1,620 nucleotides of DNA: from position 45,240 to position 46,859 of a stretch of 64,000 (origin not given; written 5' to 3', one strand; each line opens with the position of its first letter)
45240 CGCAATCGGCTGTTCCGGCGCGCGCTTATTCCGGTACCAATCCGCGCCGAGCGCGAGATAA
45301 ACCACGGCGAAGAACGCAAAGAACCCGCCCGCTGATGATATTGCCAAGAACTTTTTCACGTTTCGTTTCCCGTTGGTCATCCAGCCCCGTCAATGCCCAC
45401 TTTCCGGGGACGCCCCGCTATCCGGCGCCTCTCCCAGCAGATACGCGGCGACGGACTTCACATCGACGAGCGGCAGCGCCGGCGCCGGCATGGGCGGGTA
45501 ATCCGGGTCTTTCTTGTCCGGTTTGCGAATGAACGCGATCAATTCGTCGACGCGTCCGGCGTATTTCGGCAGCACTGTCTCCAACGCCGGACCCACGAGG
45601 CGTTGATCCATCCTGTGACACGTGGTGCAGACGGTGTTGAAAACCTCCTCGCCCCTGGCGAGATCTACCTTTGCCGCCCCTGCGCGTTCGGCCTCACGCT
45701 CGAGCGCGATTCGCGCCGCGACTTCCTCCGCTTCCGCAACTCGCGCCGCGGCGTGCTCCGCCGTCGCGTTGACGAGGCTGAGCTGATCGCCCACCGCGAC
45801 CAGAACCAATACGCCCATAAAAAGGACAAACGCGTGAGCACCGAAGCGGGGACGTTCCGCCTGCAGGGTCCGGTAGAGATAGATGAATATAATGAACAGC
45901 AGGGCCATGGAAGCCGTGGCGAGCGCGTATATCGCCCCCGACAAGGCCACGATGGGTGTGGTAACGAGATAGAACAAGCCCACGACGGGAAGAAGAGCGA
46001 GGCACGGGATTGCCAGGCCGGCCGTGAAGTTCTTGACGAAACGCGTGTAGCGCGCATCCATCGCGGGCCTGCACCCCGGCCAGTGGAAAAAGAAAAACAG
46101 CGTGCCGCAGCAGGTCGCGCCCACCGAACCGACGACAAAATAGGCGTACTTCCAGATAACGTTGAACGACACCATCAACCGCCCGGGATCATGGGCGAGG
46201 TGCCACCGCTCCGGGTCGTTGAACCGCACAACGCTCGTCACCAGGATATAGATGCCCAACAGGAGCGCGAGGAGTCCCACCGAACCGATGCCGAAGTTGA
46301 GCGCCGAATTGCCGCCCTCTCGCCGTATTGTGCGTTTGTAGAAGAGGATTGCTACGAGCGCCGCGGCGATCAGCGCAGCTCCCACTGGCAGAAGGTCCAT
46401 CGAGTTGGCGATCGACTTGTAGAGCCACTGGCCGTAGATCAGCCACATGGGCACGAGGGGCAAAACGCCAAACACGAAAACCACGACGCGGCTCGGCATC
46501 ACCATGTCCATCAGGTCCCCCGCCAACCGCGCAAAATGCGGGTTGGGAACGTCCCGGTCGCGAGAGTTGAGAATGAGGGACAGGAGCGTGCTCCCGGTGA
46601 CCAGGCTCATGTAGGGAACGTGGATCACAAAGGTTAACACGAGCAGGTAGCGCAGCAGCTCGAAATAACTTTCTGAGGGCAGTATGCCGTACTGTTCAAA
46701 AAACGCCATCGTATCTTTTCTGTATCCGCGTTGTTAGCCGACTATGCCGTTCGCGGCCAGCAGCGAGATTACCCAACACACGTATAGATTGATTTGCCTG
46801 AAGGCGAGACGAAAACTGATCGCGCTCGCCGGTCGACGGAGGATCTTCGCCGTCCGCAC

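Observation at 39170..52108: Alternative complex III without actE in its usual slot, contiguous with a caa3 oxidase operon and a novel membrane-anchored monoheme cytochrome c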

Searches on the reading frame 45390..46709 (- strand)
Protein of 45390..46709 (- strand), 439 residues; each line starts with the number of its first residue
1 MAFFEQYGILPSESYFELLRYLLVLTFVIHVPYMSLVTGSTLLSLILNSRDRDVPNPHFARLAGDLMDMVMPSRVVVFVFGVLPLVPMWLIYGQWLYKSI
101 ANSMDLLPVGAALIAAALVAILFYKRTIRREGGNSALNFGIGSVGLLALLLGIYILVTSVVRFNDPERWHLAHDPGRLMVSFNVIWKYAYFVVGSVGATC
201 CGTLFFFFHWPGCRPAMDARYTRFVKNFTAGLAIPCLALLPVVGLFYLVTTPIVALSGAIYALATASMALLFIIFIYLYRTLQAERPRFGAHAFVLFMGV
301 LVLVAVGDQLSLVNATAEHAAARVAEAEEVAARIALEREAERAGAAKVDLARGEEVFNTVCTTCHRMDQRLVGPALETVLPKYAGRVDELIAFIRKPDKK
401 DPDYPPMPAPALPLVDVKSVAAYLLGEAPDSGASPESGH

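Call 3: search_protein_families(library=pfam, proteins=[window:45390-46709:-], max_evalue=0.01)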
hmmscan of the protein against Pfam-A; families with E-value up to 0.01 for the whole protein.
window:45390-46709:- (439 aa): 2 families
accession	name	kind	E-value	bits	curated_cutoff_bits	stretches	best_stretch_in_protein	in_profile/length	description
PF00034.26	Cytochrom_C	-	1.2e-05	26.9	21.3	1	351-425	2-87/90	Cytochrome c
PF13442.11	Cytochrome_CBB3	-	4.9e-05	24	27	1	349-424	2-68/68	Cytochrome C oxidase, cbb3-type, subunit III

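Call 8: search_protein_families(library=ncbifam, proteins=[window:45390-46709:-], max_evalue=0.01)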
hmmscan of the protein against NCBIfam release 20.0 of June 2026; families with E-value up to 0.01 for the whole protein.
window:45390-46709:- (439 aa): 7 families
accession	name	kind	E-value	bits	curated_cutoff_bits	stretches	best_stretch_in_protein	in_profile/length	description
TIGR02603.1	CxxCH_TIGR02603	domain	0.00026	21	68.15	1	349-380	2-35/134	putative heme-binding domain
NF050122.1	bc1_QcrC_actin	exception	0.00076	18.9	200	0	338-369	29-155/253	cytochrome bc1 complex diheme cytochrome c subunit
TIGR03045.1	PS_II_C550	equivalog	0.0025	17.5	177.75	1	313-366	14-67/159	photosystem II cytochrome c-550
TIGR00782.1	ccoP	equivalog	0.0027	17.1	179.95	1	324-427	81-192/285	cytochrome-c oxidase, cbb3-type subunit III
NF045930.1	Cytc6PetJCyano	equivalog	0.0047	16.9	135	0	344-375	22-53/110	cytochrome c6 PetJ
NF045774.1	cytochro_C551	exception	0.0049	16.8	118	0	342-395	31-83/110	cytochrome c551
TIGR03046.1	PS_II_psbV2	equivalog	0.005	16.5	148.35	1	298-400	5-113/157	photosystem II cytochrome PsbV2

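Call 9: find_homologous_proteins(query=window:45390-46709:-, max_evalue=0.001)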
Query window:45390-46709:- (439 aa): 69 proteins with E <= 0.001 among 8000 candidates.
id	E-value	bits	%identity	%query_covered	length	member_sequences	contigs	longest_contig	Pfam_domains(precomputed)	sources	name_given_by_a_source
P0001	5.0e-289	976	100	100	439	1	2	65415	PF00034.27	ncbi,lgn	ncbi:MAG: c-type cytochrome [Candidatus Krumholzibacteriia bacterium]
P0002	4.0e-215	733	72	100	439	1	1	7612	PF00034.27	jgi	jgi:cytochrome c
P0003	7.9e-214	729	72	100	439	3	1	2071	PF00034.27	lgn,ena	-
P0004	2.0e-173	596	59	100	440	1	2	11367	PF13442.12,PF00034.27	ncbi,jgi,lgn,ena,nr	ncbi:MAG: c-type cytochrome [Candidatus Krumholzibacteria bacterium]|nr:c-type cytochrome [Candidatu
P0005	3.9e-162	558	57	100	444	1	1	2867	PF00034.27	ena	-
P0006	1.8e-159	550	56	99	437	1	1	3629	PF00034.27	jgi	-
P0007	2.3e-159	549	56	98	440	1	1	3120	PF00034.27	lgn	-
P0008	1.1e-156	540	56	100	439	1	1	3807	PF13442.12,PF00034.27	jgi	jgi:cytochrome c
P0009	3.3e-152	526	53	100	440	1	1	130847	PF00034.27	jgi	jgi:cytochrome c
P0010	5.3e-151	522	53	100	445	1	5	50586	PF00034.27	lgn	-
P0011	8.6e-150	518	53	99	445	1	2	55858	PF13442.12,PF00034.27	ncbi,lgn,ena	-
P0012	1.3e-149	517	54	98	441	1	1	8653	PF13442.12,PF00034.27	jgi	-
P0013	1.5e-149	517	55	99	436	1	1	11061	PF00034.27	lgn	-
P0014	2.1e-149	516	56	99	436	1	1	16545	PF13442.12,PF00034.27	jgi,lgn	jgi:cytochrome c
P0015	3.9e-149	515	54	100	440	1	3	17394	PF13442.12,PF00034.27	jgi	jgi:cytochrome c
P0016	9.9e-149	514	52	100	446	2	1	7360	PF00034.27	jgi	jgi:cytochrome c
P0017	3.2e-146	506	54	100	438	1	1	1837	PF13442.12,PF00034.27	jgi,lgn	jgi:cytochrome c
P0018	3.6e-146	506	51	100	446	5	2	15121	PF00034.27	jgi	jgi:cytochrome c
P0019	4.1e-146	506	74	67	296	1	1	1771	PF13442.12,PF00034.27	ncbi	-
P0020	7.4e-146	505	55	97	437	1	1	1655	PF00034.27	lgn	-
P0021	4.9e-145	502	54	97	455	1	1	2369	PF13442.12,PF00034.27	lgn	-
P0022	5.8e-145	502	53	99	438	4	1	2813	PF13442.12,PF00034.27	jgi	jgi:cytochrome c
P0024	3.0e-144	499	54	99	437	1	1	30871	PF00034.27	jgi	jgi:cytochrome c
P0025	3.1e-144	499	54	99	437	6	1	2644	PF13442.12,PF00034.27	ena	-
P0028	6.3e-144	498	54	99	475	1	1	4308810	PF00034.27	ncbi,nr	ncbi:MAG: c-type cytochrome [Candidatus Latescibacterota bacterium]|nr:MAG: c-type cytochrome [Candi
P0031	1.6e-142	494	53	100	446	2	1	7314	PF13442.12,PF00034.27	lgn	-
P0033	3.1e-142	493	51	97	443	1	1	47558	PF13442.12,PF00034.27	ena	-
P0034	3.4e-142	493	51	97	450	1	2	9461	PF13442.12,PF00034.27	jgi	jgi:cytochrome c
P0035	5.5e-142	492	53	98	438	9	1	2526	PF13442.12,PF00034.27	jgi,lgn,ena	-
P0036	1.1e-141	491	52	99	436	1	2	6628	PF00034.27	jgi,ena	jgi:cytochrome c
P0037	1.4e-141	491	55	98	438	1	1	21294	PF13442.12,PF00034.27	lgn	-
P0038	5.0e-140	485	53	100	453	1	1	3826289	PF00034.27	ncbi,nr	ncbi:MAG: c-type cytochrome [Candidatus Latescibacterota bacterium]|nr:MAG: c-type cytochrome [Candi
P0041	5.5e-137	475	51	99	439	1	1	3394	PF13442.12,PF00034.27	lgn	-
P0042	5.9e-137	475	52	100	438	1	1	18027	PF00034.27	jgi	jgi:cytochrome c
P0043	5.9e-137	475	51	100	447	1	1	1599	PF00034.27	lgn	-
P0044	6.5e-137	475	52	97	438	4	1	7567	PF13442.12,PF00034.27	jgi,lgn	jgi:cytochrome c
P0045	4.2e-136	473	54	96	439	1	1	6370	PF00034.27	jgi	jgi:cytochrome c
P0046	1.8e-135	470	51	99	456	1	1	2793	PF13442.12,PF00034.27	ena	-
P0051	1.5e-98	349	55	65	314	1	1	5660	PF00034.27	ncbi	ncbi:MAG: c-type cytochrome [bacterium]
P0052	9.0e-93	330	41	100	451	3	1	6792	PF13442.12,PF00034.27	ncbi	-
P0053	6.5e-91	324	41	100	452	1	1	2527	PF00034.27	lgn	-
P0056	2.0e-90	322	38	100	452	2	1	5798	PF13442.12,PF00034.27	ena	-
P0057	8.7e-90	320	40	100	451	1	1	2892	PF13442.12,PF00034.27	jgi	jgi:cytochrome c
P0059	2.1e-86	309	38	97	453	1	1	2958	PF13442.12,PF00034.27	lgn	-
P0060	5.1e-84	301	58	55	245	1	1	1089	PF13442.12,PF00034.27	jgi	jgi:cytochrome c551/c552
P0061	9.2e-84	300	38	97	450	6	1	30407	PF13442.12,PF00034.27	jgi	jgi:cytochrome c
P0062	1.2e-83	300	38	99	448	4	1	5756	PF13442.12,PF00034.27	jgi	-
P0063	1.5e-83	299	51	61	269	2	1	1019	PF00034.27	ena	-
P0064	1.0e-82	297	38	97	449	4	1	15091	PF13442.12,PF00034.27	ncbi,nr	ncbi:MAG TPA: cytochrome c [Candidatus Krumholzibacteria bacterium]|nr:cytochrome c [Candidatus Krum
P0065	6.6e-82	294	39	97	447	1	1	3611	PF13442.12,PF00034.27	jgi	jgi:cytochrome c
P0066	8.5e-34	135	32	84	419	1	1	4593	PF13442.12,PF00034.27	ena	-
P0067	2.2e-30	124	31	86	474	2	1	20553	PF13442.12,PF00034.27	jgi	jgi:cytochrome c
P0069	3.8e-18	84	35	31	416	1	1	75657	PF13442.12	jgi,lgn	-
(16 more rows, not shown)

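Call 11: find_encoding_contigs(protein=P0028, flank=10000, max_places=2)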
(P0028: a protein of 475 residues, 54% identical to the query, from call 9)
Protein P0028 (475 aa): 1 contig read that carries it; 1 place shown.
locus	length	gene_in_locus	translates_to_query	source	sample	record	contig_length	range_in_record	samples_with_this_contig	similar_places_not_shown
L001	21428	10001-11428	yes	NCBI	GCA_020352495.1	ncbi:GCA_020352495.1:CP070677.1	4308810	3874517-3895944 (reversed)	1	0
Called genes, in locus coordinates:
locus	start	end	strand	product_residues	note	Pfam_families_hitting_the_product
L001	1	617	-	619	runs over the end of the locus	PF02412:TSP_3 (faint), PF00691:OmpA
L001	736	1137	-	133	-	PF08899:DUF1844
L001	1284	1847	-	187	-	PF13560:HTH_31, PF01381:HTH_3, PF12844:HTH_19, PF07883:Cupin_2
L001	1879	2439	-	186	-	PF13560:HTH_31, PF01381:HTH_3, PF12844:HTH_19 (weak), PF07883:Cupin_2, PF02311:AraC_binding (weak)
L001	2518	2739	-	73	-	-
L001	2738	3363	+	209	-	PF01075:Glyco_transf_9 (weak)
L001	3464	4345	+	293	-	-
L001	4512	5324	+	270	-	PF02630:SCO1-SenC (weak)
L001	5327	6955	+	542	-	PF00115:COX1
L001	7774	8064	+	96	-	PF03626:COX4_pro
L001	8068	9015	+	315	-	PF02790:COX2_TM, PF00116:COX2, PF00034:Cytochrom_C (weak)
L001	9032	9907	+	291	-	PF01040:UbiA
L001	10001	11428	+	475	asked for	PF00034:Cytochrom_C (faint)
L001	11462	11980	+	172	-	PF02085:Cytochrom_CIII (faint), PF14537:Cytochrom_c3_2 (weak), PF14522:Cytochrome_C7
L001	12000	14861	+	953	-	PF04879:Molybdop_Fe4S4, PF00384:Molybdopterin, PF12838:Fer4_7, PF13247:Fer4_11, PF12838:Fer4_7 (weak)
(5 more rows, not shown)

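Call 12: find_encoding_contigs(protein=P0069, flank=10000, max_places=2)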
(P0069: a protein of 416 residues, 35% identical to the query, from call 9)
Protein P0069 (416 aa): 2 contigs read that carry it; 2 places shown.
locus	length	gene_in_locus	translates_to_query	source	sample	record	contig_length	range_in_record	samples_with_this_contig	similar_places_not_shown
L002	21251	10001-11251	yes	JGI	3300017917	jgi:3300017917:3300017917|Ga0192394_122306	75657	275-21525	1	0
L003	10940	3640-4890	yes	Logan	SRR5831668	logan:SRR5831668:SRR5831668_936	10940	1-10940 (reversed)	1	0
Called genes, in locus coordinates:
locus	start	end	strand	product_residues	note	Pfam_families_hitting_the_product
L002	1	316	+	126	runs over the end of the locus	-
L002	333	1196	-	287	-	PF01073:3Beta_HSD (faint), PF01370:Epimerase, PF05368:NmrA (faint), PF13460:NAD_binding_10, PF07993:NAD_binding_4 (weak), PF04321:RmlD_sub_bind (weak)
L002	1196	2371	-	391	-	PF01979:Amidohydro_1, PF07969:Amidohydro_3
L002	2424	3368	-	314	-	PF00515:TPR_1 (faint)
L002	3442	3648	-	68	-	-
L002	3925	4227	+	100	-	PF04972:BON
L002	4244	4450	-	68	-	-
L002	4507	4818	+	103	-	PF00085:Thioredoxin, PF04756:OST3_OST6 (weak)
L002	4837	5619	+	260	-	PF02630:SCO1-SenC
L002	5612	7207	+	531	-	PF00115:COX1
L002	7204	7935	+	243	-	PF00510:COX3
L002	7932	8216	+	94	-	PF03626:COX4_pro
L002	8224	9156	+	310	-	PF02790:COX2_TM, PF00116:COX2, PF00034:Cytochrom_C (weak)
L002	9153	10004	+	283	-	PF01040:UbiA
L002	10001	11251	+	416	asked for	PF13442:Cytochrome_CBB3 (weak)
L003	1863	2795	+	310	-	PF02790:COX2_TM, PF00116:COX2, PF00034:Cytochrom_C (weak)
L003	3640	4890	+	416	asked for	PF13442:Cytochrome_CBB3 (weak)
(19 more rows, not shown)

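Call 13: find_encoding_contigs(protein=P0067, flank=10000, max_places=2)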
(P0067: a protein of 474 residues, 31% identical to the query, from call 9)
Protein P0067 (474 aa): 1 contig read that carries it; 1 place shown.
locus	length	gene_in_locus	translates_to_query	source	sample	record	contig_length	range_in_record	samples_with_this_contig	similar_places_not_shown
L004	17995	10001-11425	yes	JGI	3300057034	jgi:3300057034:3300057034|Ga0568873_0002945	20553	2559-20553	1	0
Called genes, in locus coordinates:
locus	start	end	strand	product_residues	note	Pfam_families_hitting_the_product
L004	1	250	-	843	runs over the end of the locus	PF00933:Glyco_hydro_3, PF01915:Glyco_hydro_3_C, PF07691:PA14, PF14310:Fn3-like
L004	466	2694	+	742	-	PF00933:Glyco_hydro_3, PF01915:Glyco_hydro_3_C, PF14310:Fn3-like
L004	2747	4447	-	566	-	-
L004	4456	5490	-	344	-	-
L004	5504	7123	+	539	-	PF00115:COX1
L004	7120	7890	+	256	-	PF00510:COX3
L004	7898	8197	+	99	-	PF03626:COX4_pro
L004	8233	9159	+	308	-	PF02790:COX2_TM (weak), PF00116:COX2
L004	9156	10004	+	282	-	PF01040:UbiA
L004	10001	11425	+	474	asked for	PF00034:Cytochrom_C (weak), PF13442:Cytochrome_CBB3 (weak)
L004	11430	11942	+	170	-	PF02085:Cytochrom_CIII (faint), PF14537:Cytochrom_c3_2 (weak), PF14522:Cytochrome_C7 (weak)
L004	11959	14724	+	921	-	PF04879:Molybdop_Fe4S4, PF13187:Fer4_9 (faint), PF00384:Molybdopterin, PF12838:Fer4_7 (weak), PF13247:Fer4_11, PF12838:Fer4_7 (weak)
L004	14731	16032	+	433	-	PF03916:NrfD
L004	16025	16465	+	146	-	PF11821:ActD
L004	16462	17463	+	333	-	-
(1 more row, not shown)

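Call 14: search_solved_structures(query=window:45390-46709:-, max_evalue=10, show_alignments=3)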
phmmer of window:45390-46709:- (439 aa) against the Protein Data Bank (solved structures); distinct sequences matched with E-value up to 10: 48.
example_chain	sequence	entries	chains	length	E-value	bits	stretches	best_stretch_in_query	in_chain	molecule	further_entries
9l08_A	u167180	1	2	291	1.5e-14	57.1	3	348-396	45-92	Covalently Connected Cytochrome c555 trimer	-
3cp5_A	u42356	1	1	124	5.7e-08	35.5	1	326-382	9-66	Cytochrome c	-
6cuk_A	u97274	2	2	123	1.1e-07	34.5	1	329-381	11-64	Cytochrome c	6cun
6kq1_A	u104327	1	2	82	2e-06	30.4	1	353-424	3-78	Cytochrome C biogenesis protein CcsA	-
1cor_A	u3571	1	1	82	9.1e-06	28.2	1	353-425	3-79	CYTOCHROME C551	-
5xed_A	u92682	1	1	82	5.3e-05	25.7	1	358-418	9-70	Cytochrome c-551,Cytochrome c-552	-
5xec_A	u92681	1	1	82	5.8e-05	25.5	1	358-425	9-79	Cytochrome c-551,Cytochrome c-552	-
6xkw_Y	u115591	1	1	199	0.00012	24.5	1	269-387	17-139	Cytochrome c-type cyt cy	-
6btm_A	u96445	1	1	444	0.00012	24.5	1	327-383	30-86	Alternative Complex III subunit A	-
2zxy_A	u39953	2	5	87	0.00014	24.3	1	353-415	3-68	Cytochrome c552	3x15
1cch_A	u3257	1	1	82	0.00022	23.6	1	353-418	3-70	CYTOCHROME C551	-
2i8f_A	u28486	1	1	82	0.00022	23.6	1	353-418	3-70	Cytochrome c-551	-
1dvv_A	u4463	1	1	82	0.00025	23.4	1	358-425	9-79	CYTOCHROME C551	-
1fi3_A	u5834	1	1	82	0.00032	23.1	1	353-418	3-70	CYTOCHROME C-551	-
2pac_A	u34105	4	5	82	0.00069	22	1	358-424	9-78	CYTOCHROME C551 | Cytochrome c-551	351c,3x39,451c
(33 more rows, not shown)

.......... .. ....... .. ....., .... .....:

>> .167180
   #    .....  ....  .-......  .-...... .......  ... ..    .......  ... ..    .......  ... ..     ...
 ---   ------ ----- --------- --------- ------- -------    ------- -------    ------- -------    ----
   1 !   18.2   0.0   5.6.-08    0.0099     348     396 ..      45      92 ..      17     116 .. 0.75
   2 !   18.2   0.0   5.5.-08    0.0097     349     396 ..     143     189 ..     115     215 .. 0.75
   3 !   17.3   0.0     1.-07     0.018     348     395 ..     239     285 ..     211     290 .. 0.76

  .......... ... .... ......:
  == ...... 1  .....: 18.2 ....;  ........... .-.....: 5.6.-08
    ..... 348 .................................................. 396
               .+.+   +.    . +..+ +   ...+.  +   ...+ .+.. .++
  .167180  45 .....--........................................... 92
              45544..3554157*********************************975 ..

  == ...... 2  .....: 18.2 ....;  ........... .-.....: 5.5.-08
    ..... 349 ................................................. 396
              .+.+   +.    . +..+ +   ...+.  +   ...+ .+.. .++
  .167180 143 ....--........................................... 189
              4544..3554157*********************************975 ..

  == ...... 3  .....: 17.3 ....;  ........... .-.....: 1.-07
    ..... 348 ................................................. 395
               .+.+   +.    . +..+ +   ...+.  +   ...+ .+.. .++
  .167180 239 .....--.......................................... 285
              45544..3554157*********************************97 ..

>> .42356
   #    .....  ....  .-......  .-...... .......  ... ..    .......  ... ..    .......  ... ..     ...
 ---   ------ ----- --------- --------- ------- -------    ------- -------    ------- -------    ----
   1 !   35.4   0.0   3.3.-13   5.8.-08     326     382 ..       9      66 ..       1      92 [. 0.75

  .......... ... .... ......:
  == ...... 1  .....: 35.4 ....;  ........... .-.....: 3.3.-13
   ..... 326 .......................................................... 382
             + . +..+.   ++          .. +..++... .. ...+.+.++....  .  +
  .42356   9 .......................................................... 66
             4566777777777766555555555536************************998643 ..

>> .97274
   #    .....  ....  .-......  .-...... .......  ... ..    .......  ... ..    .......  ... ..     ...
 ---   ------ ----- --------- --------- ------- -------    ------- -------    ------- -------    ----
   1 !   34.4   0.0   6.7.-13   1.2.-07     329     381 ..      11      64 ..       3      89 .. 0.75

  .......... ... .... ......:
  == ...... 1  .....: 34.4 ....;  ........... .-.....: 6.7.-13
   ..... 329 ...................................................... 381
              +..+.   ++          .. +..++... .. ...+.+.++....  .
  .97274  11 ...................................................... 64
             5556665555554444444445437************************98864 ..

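Call 28: predict_structure(alignment_id=A1)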
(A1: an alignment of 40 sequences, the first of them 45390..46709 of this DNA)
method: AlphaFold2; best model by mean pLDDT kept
length: 439 residues; sequences in the alignment: 40
mean_pLDDT: 87.9   pTM: 0.76
mean pLDDT of the five models: 87.9, 87.7, 84.9, 84.5, 84.4
residues with pLDDT >= 90: 253; 70-90: 160; 50-70: 14; < 50: 12
segments of 3 or more residues with pLDDT < 50: 428-439
pLDDT, mean of each block of 10 residues (from residue 1): 71 90 95 98 94 85 95 95 95 89 88 97 92 84 97 96 88 76 95 98 95 85 95 97 95 93 97 98 91 97 95 93 89 79 69 88 84 83 82 80 73 83 71 33
secondary structure, 60 per line:
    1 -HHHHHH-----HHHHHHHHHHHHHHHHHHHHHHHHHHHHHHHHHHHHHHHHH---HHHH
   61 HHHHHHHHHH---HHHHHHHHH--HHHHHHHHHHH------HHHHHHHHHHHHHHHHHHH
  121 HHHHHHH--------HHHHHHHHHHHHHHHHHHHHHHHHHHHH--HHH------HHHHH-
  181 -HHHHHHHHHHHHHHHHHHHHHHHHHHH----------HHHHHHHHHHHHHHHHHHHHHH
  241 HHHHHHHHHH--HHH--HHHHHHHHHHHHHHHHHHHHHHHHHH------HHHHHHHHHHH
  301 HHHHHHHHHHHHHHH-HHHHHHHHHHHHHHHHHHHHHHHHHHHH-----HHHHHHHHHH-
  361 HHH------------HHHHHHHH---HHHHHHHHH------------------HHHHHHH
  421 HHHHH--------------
elements in order: H2-7 H13-53 H57-70 H74-82 H85-95 H102-127 H136-163 H175-179 H182-208 H219-250 H258-283 H290-315 H317-344 H350-359 H376-383 H387-395 H414-425
